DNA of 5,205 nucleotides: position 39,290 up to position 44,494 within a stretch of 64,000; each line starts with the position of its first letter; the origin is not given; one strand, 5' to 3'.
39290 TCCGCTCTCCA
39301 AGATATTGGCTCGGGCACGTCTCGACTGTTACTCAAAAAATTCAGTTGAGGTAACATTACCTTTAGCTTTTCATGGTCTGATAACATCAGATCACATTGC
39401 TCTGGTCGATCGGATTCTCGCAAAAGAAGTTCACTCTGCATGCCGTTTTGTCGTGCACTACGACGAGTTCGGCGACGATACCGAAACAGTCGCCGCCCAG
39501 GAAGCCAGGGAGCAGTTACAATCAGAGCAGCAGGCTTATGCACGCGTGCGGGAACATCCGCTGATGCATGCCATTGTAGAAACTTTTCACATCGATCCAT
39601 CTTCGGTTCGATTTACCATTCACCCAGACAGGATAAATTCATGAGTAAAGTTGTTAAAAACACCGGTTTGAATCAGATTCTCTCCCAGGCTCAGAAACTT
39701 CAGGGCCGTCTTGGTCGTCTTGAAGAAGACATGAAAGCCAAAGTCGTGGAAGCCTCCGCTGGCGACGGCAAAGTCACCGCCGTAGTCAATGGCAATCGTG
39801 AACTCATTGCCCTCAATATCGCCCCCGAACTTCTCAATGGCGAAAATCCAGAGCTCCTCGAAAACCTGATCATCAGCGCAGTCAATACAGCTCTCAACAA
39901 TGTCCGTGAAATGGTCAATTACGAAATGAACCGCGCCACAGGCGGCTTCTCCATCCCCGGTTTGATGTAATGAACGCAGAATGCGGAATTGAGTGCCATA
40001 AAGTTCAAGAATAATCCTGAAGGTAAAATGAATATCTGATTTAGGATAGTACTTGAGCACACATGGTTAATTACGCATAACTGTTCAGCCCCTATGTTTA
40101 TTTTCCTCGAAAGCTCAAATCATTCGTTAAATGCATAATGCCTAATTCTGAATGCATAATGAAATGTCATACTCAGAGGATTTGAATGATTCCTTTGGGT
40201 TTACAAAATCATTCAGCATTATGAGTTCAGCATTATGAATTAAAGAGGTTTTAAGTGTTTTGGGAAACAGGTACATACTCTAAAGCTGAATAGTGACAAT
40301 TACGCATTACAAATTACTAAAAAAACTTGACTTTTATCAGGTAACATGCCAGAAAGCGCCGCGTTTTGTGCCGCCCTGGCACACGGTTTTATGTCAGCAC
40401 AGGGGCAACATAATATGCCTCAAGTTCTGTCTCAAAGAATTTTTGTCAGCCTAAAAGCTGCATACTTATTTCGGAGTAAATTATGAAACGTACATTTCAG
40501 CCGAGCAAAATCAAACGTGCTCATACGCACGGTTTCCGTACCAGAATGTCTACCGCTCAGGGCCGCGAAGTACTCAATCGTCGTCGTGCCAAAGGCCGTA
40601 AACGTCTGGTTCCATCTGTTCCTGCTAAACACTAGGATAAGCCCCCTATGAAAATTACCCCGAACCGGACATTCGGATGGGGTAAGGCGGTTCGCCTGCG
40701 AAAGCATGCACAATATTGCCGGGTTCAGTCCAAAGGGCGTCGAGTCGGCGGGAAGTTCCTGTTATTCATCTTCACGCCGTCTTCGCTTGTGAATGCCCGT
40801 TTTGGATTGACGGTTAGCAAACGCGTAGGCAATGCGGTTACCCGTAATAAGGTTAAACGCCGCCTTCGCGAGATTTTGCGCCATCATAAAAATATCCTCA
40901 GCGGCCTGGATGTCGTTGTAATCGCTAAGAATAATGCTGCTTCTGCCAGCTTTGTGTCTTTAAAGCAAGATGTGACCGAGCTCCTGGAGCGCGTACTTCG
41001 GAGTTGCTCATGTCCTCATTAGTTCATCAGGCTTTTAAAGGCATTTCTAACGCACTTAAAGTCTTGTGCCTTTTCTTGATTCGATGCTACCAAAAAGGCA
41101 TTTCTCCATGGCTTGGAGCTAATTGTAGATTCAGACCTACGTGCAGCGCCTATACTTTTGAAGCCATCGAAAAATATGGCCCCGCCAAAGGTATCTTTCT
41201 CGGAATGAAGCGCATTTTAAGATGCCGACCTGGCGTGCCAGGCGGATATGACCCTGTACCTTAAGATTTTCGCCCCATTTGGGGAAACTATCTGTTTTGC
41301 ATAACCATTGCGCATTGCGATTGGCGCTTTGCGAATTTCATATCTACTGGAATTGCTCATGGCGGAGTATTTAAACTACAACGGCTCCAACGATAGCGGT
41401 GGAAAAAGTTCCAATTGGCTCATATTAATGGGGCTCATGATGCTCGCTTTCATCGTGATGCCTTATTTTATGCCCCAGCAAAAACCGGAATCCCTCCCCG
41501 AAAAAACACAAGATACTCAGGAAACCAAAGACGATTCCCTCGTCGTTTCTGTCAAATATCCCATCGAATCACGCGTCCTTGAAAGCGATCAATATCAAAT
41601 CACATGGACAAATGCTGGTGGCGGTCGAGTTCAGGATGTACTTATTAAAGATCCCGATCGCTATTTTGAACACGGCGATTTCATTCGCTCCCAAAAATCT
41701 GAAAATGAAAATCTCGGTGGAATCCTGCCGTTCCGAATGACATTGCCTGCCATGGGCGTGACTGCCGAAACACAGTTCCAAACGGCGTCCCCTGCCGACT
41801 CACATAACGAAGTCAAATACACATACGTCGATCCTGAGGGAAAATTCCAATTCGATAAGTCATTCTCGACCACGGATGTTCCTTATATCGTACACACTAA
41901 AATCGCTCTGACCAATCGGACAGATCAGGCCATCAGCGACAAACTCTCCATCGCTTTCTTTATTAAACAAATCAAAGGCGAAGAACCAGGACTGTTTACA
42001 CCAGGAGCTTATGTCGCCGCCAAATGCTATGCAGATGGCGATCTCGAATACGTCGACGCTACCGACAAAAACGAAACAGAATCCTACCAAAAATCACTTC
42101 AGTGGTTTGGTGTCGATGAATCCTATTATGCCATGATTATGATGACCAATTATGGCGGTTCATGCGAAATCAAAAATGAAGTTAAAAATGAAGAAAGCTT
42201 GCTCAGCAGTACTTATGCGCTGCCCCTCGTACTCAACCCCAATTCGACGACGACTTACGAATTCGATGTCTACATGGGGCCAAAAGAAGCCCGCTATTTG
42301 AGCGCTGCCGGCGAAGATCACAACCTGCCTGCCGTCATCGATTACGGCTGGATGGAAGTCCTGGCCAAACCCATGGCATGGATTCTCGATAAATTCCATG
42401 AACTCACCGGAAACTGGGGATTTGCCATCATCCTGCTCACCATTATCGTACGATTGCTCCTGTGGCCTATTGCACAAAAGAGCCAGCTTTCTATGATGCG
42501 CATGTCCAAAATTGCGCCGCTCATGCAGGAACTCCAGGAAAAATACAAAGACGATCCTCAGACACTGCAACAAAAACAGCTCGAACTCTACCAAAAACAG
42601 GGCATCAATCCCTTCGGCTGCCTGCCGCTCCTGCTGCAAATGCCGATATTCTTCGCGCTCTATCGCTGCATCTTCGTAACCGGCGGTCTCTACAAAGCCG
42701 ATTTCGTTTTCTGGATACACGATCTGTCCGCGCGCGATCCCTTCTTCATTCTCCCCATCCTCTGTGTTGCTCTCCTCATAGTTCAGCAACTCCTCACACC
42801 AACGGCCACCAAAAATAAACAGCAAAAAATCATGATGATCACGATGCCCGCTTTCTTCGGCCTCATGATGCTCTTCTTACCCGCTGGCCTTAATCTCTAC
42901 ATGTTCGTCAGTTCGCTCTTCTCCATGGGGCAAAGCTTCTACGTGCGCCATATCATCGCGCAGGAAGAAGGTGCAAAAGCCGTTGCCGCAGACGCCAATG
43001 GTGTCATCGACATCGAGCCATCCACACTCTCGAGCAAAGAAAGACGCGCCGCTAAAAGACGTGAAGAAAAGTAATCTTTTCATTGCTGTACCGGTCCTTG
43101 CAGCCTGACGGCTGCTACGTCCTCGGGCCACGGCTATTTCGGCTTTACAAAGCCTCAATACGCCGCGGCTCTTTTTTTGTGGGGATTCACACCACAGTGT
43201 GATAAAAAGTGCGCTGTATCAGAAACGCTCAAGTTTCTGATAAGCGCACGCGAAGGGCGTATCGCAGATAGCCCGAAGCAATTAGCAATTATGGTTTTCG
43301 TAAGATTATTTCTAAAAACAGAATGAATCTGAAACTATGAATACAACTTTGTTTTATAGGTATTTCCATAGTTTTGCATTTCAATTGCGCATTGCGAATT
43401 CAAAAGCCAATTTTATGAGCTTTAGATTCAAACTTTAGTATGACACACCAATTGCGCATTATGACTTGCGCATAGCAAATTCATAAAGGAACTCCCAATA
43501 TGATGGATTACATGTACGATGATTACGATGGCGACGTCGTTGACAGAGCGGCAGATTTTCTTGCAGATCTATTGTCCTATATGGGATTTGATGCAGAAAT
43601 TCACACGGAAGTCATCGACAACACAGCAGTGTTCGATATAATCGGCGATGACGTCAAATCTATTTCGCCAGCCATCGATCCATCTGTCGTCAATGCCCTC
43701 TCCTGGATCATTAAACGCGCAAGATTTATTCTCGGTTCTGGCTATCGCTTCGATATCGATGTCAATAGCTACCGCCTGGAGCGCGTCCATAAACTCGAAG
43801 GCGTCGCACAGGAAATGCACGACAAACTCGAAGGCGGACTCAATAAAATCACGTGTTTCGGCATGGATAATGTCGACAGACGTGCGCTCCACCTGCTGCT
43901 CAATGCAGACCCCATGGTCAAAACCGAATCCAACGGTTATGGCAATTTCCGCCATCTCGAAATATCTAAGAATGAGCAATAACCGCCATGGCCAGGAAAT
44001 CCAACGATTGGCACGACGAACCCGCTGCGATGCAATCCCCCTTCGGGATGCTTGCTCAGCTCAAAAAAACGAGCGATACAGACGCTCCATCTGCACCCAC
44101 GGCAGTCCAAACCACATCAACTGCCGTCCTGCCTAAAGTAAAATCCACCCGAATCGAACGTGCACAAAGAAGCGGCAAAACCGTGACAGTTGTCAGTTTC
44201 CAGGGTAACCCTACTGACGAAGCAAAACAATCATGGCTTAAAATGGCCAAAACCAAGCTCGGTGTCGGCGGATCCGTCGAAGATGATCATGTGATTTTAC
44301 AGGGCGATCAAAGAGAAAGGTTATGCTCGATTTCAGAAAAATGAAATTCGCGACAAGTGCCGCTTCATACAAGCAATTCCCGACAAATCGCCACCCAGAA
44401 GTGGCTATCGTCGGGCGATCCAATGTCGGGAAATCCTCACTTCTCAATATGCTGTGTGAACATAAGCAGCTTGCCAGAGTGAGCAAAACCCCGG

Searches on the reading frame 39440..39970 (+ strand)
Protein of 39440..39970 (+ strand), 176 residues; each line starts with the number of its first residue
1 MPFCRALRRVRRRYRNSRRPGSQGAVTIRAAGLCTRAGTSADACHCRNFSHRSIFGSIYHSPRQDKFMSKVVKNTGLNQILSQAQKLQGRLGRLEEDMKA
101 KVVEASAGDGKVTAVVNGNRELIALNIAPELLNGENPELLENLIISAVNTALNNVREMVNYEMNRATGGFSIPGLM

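Call 21: search_protein_families(library=pfam, proteins=[window:39440-39970:+], max_evalue=0.00001)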
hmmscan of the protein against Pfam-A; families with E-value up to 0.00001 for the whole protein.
window:39440-39970:+ (176 aa): 1 family
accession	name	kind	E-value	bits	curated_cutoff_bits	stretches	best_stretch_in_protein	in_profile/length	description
PF02575.21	YbaB_DNA_bd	-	1.1e-24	86.8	25.5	1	82-170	2-90/91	YbaB/EbfC DNA-binding family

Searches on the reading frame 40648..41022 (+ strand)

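Call 22: search_protein_families(library=pfam, proteins=[window:40648-41022:+], max_evalue=0.00001)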
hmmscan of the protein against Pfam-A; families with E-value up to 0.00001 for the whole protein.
window:40648-41022:+ (124 aa): 1 family
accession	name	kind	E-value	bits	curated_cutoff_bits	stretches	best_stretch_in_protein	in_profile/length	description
PF00825.24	Ribonuclease_P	-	1.4e-28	99.6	22.3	1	13-116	3-108/109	Ribonuclease P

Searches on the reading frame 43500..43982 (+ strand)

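Call 22: search_protein_families(library=pfam, proteins=[window:43500-43982:+], max_evalue=0.00001)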
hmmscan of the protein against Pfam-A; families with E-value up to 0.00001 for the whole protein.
window:43500-43982:+ (160 aa): 1 family
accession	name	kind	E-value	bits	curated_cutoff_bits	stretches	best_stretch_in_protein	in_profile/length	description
PF01424.28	R3H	-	6.2e-07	29.8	26.8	1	99-157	3-60/60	R3H domain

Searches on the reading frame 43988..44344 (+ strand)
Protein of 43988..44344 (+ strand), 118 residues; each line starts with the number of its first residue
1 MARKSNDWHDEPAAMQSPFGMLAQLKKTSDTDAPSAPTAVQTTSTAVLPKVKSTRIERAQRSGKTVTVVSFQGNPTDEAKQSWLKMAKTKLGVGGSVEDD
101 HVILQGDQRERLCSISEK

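Call 22: search_protein_families(library=pfam, proteins=[window:43988-44344:+], max_evalue=0.00001)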
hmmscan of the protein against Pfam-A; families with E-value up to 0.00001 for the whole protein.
window:43988-44344:+ (118 aa): 1 family
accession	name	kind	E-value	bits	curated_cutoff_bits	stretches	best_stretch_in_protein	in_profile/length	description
PF01253.27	SUI1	-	7.3e-09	36.4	25.5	1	55-114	6-69/77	Translation initiation factor SUI1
